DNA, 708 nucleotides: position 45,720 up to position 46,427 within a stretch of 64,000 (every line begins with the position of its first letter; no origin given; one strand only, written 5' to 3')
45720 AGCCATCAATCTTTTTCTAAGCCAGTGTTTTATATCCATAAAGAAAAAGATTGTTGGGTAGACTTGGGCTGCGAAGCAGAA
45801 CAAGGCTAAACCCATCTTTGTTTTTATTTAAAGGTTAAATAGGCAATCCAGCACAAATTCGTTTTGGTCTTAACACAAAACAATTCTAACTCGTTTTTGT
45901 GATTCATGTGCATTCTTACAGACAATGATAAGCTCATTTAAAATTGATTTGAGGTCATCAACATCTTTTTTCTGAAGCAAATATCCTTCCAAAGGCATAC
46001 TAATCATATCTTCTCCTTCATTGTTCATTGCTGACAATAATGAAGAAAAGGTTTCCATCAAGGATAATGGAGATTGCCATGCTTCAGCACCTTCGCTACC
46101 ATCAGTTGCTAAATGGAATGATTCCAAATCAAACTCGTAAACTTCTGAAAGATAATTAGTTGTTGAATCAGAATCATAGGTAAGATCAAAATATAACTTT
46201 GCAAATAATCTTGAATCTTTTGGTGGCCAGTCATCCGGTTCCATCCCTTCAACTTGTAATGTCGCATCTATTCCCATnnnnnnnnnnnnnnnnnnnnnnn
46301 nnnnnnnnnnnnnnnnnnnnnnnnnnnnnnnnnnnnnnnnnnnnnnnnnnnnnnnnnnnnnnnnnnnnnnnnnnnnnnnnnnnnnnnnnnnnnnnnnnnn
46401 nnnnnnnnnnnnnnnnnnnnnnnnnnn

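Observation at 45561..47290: Low-GC two-gene islet inserted next to tRNA-Pro: candidate horizontally acquired defence/toxin-antitoxin-like module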

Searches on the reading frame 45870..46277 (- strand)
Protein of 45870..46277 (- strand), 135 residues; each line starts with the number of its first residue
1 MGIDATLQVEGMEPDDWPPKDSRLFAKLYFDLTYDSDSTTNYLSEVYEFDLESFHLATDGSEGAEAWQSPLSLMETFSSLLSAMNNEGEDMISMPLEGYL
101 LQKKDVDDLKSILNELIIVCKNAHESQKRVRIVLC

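Call 6: search_protein_families(library=pfam, proteins=[window:45870-46277:-], max_evalue=1)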
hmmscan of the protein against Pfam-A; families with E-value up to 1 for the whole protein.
window:45870-46277:- (135 aa): 0 families

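Call 7: search_protein_families(library=padloc, proteins=[window:45870-46277:-], max_evalue=1)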
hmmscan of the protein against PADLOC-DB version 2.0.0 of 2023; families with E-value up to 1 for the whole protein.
window:45870-46277:- (135 aa): 0 families
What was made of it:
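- On Known anti-phage defence systems (PADLOC 2.0) / defence island: Zero hits for the window proteins (call 7).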

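Call 8: search_protein_families(library=ncbifam, proteins=[window:45870-46277:-], max_evalue=1)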
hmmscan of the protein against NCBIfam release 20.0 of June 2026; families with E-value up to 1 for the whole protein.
window:45870-46277:- (135 aa): 0 families

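Call 9: search_protein_families(library=phrogs, proteins=[window:45870-46277:-], max_evalue=1)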
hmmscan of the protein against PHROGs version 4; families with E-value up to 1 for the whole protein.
window:45870-46277:- (135 aa): 0 families
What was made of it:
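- Checked: No family: Pfam, PADLOC, NCBIfam and PHROGs give nothing credible (calls 6-9).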

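Call 11: find_homologous_proteins(query=window:45870-46277:-, max_evalue=0.001)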
Query window:45870-46277:- (135 aa): 3 proteins with E <= 0.001 among 6 candidates.
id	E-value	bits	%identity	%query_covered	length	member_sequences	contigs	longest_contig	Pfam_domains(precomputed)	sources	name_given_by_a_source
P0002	1.9e-83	295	100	100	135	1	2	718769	-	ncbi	-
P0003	3.3e-50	188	66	99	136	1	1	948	-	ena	-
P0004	8.1e-33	132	50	100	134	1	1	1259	-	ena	-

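Call 14: find_encoding_contigs(protein=P0003, flank=5000)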
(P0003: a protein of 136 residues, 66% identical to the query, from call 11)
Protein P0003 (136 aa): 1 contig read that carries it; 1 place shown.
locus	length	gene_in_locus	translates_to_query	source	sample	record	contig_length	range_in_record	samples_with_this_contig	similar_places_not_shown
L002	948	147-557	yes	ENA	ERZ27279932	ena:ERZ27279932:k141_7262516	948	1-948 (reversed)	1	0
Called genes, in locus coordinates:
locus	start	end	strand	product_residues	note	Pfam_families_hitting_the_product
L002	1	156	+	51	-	?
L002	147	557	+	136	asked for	-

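Call 15: find_encoding_contigs(protein=P0004, flank=5000)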
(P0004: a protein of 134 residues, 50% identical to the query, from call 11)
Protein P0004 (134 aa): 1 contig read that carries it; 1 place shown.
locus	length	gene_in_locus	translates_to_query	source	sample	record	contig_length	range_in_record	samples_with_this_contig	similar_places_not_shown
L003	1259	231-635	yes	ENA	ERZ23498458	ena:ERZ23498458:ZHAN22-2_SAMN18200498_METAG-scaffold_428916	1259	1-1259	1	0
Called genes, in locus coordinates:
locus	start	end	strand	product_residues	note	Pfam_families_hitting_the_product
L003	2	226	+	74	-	?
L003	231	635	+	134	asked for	-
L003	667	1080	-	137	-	PF00583:Acetyltransf_1, PF13673:Acetyltransf_10 (weak), PF13508:Acetyltransf_7, PF08445:FR47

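Call 24: search_protein_families(library=pfam, proteins=[P0003, P0004], max_evalue=1)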
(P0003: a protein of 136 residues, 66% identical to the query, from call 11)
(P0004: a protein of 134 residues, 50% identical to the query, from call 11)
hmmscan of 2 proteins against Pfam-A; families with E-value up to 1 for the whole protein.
P0003 (136 aa): 4 families
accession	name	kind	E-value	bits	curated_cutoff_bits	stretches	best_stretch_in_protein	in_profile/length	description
PF06819.16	Arc_PepC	-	0.064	13.9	23.4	1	64-116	48-101/110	Archaeal Peptidase A24 C-terminal Domain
PF15047.11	DUF4533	-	0.13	12.3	28.6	1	27-105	9-87/225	Protein of unknown function (DUF4533)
PF01335.27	DED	-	0.18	12.5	35.9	0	102-125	12-35/82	Death effector domain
PF02384.22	N6_Mtase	-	0.23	11.2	20.4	1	42-88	4-46/311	N-6 DNA Methylase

P0004 (134 aa): 0 families

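Call 34: predict_structure(alignment_id=A2)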
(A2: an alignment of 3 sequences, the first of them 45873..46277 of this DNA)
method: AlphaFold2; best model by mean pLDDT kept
length: 135 residues; sequences in the alignment: 3
mean_pLDDT: 77.1   pTM: 0.76
mean pLDDT of the five models: 77.1, 69.3, 68.3, 61.2, 47.8
residues with pLDDT >= 90: 13; 70-90: 89; 50-70: 32; < 50: 1
segments of 3 or more residues with pLDDT < 50: none
pLDDT, mean of each block of 10 residues (from residue 1): 74 74 73 67 76 72 72 87 78 66 81 90 91 78
secondary structure, 60 per line:
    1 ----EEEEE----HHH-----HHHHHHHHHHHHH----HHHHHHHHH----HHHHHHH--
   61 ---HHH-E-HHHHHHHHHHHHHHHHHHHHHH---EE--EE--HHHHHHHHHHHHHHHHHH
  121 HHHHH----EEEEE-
elements in order: E5-9 H22-34 H39-47 H52-58 H70-91 H103-125 E130-134
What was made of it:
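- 45870..46277 (-): Gene B: 135 aa, acidic (pI 4.2), mostly helical, a new family. Conserved features are the N-terminal MG.D, DSRLFA, W.DP, EGE..IGM..GY and the C-terminal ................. AF2 pLDDT 77, pTM 0.76 (call 34).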

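Call 49: fold_search(model_id=the predicted structure, library=pdb)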
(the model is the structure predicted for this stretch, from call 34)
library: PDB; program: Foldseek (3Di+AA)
matches with E <= 10: 130; with E <= 0.001: 0
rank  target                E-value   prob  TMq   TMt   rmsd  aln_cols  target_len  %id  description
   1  9wja_C                1.1e+00  0.28  0.29  0.14   5.0        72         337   14  N-methyltransferase 2-like complexed with SAH and PDM in Chimonanthus praecox (released 2026-04-01)
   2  9we4_A                1.4e+00  0.20  0.27  0.13   5.3        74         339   19  N-methyltransferase 1 complexed with SAH and PDM in Chimonanthus praecox (released 2026-04-01)
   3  4it4_C                1.6e+00  0.33  0.37  0.26   6.5        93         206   10  Crystal structure of residues 1-211 of CG17282 (released 2013-08-14)
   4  9wj7_B                1.7e+00  0.20  0.29  0.14   5.1        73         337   14  N-methyltransferase 2-like complexed with SAH and NCM in Chimonanthus praecox (released 2026-04-01)
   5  9wj9_D                1.7e+00  0.20  0.29  0.14   5.0        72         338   14  N-methyltransferase 2-like complexed with SAH and MDM in Chimonanthus praecox (released 2026-04-01)
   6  7eiv_B                1.7e+00  0.11  0.31  0.17  16.9       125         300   12  heterotetrameric glycyl-tRNA synthetase from Escherichia coli (released 2021-08-11)
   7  6gkz_D                1.8e+00  0.10  0.25  0.12   6.7        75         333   16  Crystal structure of Coclaurine N-Methyltransferase (CNMT) bound to N-methylheliamine and SAH (released 2019-01-16)
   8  9wj8_A                2.1e+00  0.18  0.29  0.14   5.0        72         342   14  N-methyltransferase 1 complexed with SAH and NCM in Chimonanthus praecox (released 2026-04-01)
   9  3mk4_A                2.1e+00  0.03  0.17  0.10  15.8       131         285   15  X-Ray structure of human PEX3 in complex with a PEX19 derived peptide (released 2010-06-30)
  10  9wja_B                2.3e+00  0.20  0.31  0.15   4.6        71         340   17  N-methyltransferase 2-like complexed with SAH and PDM in Chimonanthus praecox (released 2026-04-01)
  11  9wj8_B                2.4e+00  0.16  0.29  0.14   5.0        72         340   14  N-methyltransferase 1 complexed with SAH and NCM in Chimonanthus praecox (released 2026-04-01)
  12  4dwl_A                2.6e+00  0.15  0.34  0.40   7.6       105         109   11  Avd molecule from Bordetella bacteriophage DGR (released 2013-02-27)
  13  2q00_A                2.6e+00  0.07  0.22  0.24  11.6       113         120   15  Crystal structure of the P95883_SULSO protein from Sulfolobus solfataricus. NESG target SsR10. (released 2007-05-29)
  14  6gkz_B                2.7e+00  0.08  0.25  0.12   6.7        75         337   16  Crystal structure of Coclaurine N-Methyltransferase (CNMT) bound to N-methylheliamine and SAH (released 2019-01-16)
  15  5kpg_B                3.1e+00  0.09  0.26  0.13   6.5        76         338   16  Pavine N-methyltransferase in complex with S-adenosylhomocysteine pH 7 (released 2016-09-07)
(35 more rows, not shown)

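Call 60: find_related_loci(query=A3, collection=metagenome_contigs, flank=8000)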
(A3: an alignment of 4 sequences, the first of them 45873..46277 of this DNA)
Query A3 (135 aa) in metagenome_contigs; peptide patterns used: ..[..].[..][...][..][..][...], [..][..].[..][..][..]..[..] (x = any residue, [..] = any of these).
122 stretches matched a pattern, but none encodes a relative of the query by tblastn (E <= 1e-3).

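Call 61: find_related_loci(query=A3, collection=viral_contigs, flank=8000)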
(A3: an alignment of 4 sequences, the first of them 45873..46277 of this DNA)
Query A3 (135 aa) in viral_contigs; peptide patterns used: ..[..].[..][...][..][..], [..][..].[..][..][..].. (x = any residue, [..] = any of these).
49 stretches matched a pattern, but none encodes a relative of the query by tblastn (E <= 1e-3).

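Call 68: search_solved_structures(query=A3, max_evalue=10)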
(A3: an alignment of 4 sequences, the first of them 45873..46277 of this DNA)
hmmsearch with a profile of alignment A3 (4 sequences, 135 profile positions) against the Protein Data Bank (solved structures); distinct sequences matched with E-value up to 10: 5.
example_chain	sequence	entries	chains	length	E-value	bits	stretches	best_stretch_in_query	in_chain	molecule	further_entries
3co6_C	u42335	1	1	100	1.3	12.6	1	25-88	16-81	Forkhead box protein O1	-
5dui_A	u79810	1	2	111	1.6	12.2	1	25-88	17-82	Forkhead box protein O1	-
3co7_C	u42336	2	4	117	1.9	12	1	25-88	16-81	Forkhead box protein O1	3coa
6lbi_C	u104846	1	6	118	1.9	12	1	25-88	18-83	Forkhead box protein O1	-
8g8i_A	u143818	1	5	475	5.2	10.6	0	73-109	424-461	C3HR3_9r_shift4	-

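Call 76: search_dna_similar(query=window:45873-46277:-, collection=plasmids, mode=protein, max_evalue=0.01)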
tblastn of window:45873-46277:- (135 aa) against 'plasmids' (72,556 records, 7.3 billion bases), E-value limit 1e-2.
No match.

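Call 77: search_dna_similar(query=window:45873-46277:-, collection=phages, mode=protein, max_evalue=0.01)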
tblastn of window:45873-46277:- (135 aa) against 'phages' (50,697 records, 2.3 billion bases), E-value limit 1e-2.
No match.

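Call 80: search_protein_families(library=pfam, alignment_id=A3, max_evalue=10)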
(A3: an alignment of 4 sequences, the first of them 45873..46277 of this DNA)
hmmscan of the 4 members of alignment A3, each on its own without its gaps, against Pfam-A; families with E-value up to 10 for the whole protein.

A. member 1, window:45873-46277:- (135 aa): 0 families

B. families by the number of members that match (of 4 scanned): 4 families
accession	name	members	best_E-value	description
PF06819.16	Arc_PepC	1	0.064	Archaeal Peptidase A24 C-terminal Domain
PF15047.11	DUF4533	1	0.13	Protein of unknown function (DUF4533)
PF01335.27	DED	1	0.18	Death effector domain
PF02384.22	N6_Mtase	1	0.23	N-6 DNA Methylase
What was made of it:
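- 45870..46277 (-): No family hits (calls 6-9, 80).
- On Type II toxin-antitoxin system: No such domain in A or B by Pfam (calls 6, 80).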

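Call 89: search_protein_families(library=padloc, proteins=[P0003, P0004], max_evalue=1)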
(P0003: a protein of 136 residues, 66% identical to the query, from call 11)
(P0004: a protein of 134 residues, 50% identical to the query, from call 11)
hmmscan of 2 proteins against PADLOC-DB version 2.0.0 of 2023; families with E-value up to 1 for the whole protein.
P0003 (136 aa): 0 families

P0004 (134 aa): 0 families

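Call 90: search_protein_families(library=ncbifam, proteins=[P0003, P0004], max_evalue=1)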
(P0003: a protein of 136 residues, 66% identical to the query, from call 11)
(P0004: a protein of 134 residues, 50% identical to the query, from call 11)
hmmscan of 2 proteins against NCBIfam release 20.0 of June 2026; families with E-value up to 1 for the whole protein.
P0003 (136 aa): 0 families

P0004 (134 aa): 0 families
